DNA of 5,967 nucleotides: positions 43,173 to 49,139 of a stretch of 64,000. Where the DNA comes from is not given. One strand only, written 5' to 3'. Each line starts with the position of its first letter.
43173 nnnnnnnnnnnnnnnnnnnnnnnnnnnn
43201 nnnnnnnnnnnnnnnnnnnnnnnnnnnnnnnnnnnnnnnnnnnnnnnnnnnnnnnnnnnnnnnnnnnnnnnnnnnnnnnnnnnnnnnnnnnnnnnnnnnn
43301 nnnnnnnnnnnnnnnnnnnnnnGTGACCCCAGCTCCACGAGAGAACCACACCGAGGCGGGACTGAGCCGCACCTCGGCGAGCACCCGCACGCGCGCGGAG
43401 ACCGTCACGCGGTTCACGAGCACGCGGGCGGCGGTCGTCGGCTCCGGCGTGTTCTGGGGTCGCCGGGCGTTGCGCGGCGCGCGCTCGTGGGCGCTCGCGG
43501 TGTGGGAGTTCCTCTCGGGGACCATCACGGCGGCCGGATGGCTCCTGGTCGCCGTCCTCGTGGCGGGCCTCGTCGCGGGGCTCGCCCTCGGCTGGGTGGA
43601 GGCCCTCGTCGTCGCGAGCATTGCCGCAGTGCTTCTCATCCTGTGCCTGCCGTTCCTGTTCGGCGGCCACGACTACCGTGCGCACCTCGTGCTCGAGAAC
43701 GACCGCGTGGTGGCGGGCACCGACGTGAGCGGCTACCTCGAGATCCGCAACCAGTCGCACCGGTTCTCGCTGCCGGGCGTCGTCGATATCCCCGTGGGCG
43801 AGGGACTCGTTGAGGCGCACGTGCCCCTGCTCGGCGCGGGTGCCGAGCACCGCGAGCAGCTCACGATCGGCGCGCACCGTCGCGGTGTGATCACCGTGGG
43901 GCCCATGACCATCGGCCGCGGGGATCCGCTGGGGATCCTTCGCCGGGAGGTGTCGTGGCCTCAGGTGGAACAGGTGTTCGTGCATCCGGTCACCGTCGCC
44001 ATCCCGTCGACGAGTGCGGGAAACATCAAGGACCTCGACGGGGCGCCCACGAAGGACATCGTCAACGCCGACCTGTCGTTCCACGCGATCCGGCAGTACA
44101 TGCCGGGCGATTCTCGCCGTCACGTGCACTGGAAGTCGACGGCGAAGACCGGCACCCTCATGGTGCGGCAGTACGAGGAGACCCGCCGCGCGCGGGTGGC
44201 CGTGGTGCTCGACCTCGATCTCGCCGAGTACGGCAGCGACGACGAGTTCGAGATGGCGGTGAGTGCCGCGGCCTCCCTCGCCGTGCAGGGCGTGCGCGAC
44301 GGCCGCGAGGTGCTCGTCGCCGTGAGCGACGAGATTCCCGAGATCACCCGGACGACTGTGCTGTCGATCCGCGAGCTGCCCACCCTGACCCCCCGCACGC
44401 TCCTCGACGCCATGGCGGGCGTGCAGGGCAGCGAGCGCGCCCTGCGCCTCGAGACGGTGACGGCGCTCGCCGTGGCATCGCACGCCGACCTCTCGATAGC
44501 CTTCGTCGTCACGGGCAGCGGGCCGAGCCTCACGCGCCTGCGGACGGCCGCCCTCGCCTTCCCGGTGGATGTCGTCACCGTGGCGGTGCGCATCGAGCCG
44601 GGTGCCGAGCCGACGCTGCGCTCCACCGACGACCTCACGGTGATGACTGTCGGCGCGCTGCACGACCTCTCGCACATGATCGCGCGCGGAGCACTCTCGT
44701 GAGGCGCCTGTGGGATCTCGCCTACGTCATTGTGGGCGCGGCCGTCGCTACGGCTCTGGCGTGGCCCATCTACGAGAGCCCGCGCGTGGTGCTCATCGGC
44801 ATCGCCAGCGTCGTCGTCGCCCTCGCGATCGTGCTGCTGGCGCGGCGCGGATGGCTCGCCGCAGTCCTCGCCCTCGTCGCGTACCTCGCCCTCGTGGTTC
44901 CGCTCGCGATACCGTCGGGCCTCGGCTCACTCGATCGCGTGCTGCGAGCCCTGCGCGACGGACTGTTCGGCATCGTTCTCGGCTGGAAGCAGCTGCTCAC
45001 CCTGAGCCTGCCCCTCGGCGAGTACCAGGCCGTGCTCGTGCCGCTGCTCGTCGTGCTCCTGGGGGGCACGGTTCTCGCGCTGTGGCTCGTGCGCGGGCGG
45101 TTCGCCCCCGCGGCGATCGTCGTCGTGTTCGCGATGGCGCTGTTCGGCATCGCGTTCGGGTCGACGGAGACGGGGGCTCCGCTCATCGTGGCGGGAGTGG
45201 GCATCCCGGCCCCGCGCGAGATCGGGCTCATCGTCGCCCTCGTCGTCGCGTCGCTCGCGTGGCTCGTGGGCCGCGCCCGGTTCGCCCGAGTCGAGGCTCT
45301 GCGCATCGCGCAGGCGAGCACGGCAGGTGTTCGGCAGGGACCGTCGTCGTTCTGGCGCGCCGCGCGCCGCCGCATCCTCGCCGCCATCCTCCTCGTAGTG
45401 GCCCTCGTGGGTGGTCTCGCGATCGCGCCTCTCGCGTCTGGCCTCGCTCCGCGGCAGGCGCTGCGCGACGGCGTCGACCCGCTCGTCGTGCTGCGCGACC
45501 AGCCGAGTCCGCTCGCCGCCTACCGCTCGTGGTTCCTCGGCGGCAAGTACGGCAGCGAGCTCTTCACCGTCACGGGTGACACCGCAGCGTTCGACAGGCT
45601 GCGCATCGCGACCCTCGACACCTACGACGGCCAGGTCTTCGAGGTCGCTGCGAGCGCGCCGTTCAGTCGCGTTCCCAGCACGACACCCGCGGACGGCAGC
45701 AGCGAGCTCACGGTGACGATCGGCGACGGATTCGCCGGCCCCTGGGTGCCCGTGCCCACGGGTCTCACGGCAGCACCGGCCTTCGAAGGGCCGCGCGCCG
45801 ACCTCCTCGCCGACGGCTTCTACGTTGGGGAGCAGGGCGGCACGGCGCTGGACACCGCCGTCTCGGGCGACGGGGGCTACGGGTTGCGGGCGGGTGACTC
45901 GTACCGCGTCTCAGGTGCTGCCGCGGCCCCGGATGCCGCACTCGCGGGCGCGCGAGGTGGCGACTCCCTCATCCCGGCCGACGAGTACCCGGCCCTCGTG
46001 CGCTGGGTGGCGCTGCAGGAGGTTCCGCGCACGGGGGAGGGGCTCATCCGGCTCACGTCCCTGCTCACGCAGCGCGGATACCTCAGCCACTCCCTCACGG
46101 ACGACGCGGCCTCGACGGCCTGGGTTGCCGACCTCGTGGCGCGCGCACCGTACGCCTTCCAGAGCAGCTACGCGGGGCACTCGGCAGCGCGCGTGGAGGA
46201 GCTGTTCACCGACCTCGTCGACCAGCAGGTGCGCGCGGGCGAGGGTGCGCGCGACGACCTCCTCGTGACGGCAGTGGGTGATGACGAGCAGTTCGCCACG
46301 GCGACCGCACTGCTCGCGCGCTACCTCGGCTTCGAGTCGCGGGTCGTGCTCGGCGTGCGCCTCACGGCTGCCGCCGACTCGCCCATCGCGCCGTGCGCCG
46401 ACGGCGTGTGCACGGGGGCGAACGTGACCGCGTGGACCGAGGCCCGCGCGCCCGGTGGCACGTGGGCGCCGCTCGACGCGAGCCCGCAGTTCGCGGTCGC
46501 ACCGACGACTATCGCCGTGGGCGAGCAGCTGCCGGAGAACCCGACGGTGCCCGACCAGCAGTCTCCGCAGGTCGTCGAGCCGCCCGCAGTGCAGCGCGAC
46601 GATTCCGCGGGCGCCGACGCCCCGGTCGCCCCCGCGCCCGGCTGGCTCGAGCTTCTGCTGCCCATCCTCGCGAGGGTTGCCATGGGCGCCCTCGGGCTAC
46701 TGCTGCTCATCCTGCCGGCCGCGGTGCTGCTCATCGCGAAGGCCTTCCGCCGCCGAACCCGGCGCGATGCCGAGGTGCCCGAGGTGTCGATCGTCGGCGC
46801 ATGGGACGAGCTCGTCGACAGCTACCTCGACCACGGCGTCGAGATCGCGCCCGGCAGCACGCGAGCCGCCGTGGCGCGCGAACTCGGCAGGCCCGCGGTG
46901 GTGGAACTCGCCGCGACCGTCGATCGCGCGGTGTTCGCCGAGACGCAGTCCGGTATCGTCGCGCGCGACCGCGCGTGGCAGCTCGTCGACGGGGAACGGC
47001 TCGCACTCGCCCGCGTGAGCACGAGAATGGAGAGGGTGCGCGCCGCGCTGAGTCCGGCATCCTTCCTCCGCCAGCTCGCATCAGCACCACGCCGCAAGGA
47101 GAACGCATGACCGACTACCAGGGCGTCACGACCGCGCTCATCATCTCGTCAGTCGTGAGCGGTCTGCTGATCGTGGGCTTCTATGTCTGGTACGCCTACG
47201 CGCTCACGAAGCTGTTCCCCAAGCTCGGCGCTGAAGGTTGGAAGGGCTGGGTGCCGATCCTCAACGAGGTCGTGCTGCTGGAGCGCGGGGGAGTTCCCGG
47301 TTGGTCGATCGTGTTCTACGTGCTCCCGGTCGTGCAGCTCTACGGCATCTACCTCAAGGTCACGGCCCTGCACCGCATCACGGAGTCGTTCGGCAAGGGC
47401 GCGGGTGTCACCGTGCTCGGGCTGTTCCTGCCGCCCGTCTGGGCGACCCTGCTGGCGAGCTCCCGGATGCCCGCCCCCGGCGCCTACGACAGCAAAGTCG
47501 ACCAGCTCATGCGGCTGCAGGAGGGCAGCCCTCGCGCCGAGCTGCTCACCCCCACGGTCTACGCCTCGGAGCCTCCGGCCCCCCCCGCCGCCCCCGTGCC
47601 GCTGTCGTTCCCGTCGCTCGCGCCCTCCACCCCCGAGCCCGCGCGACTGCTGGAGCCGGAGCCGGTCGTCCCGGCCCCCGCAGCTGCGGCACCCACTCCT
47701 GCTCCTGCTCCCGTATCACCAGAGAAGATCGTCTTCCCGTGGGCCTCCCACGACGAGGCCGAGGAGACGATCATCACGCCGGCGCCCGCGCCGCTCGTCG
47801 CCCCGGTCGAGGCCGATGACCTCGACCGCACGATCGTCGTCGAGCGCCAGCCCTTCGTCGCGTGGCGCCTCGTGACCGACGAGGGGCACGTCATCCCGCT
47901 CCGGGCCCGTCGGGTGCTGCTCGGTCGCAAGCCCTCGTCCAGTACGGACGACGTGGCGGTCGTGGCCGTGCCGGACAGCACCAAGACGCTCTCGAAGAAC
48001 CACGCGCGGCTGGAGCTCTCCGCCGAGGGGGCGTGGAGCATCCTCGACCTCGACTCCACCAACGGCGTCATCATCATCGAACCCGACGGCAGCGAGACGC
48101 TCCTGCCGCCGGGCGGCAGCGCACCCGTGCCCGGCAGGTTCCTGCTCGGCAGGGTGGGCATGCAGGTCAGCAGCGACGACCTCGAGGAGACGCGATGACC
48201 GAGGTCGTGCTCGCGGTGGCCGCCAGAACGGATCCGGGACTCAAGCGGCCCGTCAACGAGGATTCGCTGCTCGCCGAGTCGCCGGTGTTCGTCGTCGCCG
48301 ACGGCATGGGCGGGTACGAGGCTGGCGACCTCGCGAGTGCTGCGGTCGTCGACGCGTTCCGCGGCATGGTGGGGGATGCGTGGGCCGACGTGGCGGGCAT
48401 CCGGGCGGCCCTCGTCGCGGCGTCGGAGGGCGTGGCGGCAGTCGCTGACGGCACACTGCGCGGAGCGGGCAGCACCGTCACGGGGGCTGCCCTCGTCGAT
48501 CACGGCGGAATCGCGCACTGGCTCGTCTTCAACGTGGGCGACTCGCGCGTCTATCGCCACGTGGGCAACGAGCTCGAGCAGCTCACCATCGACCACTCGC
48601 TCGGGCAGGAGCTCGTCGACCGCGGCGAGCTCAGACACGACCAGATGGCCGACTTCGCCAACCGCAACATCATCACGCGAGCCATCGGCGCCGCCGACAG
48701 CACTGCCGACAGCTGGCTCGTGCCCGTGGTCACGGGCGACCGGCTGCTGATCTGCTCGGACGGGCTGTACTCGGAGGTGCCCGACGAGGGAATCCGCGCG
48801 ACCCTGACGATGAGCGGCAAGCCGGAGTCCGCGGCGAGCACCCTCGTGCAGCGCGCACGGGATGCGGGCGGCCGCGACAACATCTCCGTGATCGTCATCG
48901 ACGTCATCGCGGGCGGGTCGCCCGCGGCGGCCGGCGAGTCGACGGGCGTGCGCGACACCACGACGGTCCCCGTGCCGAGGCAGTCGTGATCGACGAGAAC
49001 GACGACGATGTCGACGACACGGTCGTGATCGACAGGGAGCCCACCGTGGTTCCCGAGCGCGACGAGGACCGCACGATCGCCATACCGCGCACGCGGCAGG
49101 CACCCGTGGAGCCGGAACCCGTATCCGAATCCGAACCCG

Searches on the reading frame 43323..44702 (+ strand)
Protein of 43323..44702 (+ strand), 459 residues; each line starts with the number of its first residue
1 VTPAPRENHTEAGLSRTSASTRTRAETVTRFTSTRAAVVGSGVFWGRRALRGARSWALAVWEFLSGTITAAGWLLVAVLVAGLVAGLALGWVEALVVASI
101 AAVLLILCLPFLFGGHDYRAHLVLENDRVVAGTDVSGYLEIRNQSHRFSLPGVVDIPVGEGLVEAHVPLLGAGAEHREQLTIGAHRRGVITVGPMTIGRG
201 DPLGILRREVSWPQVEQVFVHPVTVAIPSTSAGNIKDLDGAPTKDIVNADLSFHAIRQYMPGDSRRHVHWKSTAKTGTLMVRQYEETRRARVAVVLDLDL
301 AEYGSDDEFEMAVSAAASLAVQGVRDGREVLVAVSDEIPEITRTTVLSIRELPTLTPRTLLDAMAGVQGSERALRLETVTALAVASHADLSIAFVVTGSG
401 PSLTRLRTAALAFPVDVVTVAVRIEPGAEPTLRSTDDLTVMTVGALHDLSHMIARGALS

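Call 19: search_protein_families(library=pfam, proteins=[window:43323-44702:+], max_evalue=0.01)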
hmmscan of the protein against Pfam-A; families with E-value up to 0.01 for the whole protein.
window:43323-44702:+ (459 aa): 1 family
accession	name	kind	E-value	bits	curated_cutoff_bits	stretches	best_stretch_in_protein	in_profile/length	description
PF01882.25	DUF58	-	1.4e-11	44.4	23.4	1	256-337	2-86/216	Protein of unknown function DUF58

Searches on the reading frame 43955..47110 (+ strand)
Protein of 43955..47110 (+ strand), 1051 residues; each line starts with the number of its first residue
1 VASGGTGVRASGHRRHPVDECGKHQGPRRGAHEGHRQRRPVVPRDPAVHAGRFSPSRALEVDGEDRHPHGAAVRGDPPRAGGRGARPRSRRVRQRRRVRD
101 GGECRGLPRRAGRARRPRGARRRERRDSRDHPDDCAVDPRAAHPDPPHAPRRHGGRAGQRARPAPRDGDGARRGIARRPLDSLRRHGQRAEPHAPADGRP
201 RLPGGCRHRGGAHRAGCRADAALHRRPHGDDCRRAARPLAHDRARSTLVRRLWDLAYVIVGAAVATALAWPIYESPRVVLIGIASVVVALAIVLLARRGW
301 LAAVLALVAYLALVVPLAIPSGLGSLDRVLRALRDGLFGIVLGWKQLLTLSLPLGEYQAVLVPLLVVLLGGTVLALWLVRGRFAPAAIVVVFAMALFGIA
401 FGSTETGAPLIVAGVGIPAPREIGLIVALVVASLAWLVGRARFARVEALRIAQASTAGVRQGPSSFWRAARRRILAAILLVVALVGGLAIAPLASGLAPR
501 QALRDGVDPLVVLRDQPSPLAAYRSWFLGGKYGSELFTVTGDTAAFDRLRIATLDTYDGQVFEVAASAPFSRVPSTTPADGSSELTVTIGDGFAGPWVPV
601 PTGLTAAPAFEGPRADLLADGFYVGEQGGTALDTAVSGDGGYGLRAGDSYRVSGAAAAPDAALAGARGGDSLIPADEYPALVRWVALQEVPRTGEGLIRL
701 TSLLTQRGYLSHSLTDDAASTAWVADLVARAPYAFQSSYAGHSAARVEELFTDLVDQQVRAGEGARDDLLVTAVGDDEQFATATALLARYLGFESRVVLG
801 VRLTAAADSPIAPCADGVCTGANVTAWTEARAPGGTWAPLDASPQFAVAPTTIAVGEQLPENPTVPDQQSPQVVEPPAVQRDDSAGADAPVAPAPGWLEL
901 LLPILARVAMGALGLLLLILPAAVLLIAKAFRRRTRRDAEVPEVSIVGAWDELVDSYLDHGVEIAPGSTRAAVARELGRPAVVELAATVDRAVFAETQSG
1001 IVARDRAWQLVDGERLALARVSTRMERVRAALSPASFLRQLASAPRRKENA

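Call 19: search_protein_families(library=pfam, proteins=[window:43955-47110:+], max_evalue=0.01)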
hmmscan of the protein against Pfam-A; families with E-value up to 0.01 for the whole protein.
window:43955-47110:+ (1051 aa): 1 family
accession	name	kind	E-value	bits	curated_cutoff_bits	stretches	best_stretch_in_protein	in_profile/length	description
PF01841.26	Transglut_core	-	2.5e-09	37.8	23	1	762-842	39-108/108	Transglutaminase-like superfamily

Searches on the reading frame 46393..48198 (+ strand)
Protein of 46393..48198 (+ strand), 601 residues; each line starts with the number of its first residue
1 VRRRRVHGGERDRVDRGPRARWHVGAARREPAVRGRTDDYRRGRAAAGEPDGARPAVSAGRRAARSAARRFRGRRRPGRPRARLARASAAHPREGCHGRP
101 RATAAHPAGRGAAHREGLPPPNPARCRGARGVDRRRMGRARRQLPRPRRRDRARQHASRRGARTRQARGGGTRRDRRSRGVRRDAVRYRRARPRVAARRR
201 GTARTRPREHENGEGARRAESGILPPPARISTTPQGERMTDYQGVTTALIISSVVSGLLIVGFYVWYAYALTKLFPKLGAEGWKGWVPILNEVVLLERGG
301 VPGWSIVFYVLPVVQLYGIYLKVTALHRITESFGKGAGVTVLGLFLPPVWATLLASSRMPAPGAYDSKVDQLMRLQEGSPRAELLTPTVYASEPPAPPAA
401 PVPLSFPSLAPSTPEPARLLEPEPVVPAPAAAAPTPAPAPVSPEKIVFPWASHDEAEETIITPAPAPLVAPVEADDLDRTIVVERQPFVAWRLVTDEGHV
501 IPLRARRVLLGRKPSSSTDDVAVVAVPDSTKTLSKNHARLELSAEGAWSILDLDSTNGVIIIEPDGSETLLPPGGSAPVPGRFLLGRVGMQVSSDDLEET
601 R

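Call 19: search_protein_families(library=pfam, proteins=[window:46393-48198:+], max_evalue=0.01)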
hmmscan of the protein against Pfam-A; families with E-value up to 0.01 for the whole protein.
window:46393-48198:+ (601 aa): 2 families
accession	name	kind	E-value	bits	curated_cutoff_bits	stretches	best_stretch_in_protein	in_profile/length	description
PF18936.5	DUF5684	-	5.3e-12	46.6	27.4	1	283-355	1-71/81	Family of unknown function (DUF5684)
PF00498.31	FHA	-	9.4e-05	23.2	20.7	1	509-561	2-46/67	FHA domain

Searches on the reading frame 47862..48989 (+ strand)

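Call 19: search_protein_families(library=pfam, proteins=[window:47862-48989:+], max_evalue=0.01)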
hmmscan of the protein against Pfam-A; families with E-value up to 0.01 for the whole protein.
window:47862-48989:+ (375 aa): 2 families
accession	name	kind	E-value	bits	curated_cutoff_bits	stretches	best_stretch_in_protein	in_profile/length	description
PF13672.11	PP2C_2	-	4.6e-08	33.3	24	1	138-308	22-180/209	Protein phosphatase 2C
PF07228.17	SpoIIE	-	0.0094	16.3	25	1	276-348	106-191/192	Stage II sporulation protein E (SpoIIE)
